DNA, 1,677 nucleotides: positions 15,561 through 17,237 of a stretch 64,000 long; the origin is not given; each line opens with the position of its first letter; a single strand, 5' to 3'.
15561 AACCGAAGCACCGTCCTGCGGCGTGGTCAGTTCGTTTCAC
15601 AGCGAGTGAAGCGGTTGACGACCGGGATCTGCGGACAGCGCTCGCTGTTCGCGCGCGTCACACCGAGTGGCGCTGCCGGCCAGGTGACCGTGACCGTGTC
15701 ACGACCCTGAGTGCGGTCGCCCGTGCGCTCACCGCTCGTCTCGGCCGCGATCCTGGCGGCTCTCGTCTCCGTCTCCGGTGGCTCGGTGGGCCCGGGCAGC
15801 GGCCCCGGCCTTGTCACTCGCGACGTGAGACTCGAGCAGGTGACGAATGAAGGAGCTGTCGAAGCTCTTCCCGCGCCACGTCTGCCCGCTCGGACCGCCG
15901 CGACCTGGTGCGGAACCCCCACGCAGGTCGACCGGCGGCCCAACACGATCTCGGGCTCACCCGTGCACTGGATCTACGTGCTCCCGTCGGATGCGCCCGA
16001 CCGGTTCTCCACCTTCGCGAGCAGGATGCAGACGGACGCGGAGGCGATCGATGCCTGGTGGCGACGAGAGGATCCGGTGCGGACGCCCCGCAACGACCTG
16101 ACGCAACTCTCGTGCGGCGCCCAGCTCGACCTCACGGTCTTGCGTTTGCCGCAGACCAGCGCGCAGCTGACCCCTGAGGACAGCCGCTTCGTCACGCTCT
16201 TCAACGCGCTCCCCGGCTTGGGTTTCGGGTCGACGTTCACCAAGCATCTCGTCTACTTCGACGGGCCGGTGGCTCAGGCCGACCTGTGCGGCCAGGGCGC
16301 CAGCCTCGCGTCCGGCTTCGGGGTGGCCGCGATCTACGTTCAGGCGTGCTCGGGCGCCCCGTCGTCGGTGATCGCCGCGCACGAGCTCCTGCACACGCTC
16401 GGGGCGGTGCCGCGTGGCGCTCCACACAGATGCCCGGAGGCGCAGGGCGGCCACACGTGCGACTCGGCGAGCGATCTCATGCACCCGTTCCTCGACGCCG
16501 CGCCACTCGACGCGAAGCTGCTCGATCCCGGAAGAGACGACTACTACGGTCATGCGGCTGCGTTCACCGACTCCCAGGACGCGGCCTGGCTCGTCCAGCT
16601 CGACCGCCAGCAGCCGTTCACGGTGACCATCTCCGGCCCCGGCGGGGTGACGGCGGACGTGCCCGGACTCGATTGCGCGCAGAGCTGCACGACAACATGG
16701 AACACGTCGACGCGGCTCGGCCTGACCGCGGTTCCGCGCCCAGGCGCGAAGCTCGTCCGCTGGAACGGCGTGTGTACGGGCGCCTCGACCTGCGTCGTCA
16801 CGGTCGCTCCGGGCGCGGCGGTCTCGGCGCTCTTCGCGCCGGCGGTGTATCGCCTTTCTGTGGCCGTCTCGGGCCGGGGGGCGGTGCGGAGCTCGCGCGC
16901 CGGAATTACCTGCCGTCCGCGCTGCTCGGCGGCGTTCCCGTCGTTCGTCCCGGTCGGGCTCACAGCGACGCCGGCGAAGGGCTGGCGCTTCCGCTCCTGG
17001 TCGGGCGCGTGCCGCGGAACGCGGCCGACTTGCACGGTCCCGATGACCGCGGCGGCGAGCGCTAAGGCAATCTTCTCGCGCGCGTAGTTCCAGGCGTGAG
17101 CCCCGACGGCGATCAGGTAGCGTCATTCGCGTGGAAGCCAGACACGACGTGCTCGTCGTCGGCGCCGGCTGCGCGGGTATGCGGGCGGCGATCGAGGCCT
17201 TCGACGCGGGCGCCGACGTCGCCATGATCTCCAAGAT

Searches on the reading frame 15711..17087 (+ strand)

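Call 81: search_protein_families(library=pfam, proteins=[window:15711-17087:+], max_evalue=0.001)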
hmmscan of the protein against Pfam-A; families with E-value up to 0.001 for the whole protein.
window:15711-17087:+ (458 aa): 1 family
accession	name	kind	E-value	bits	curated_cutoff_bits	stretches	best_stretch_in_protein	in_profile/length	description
PF18998.6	Flg_new_2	-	1e-11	45.1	23.6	1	415-457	25-71/73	Divergent InlB B-repeat domain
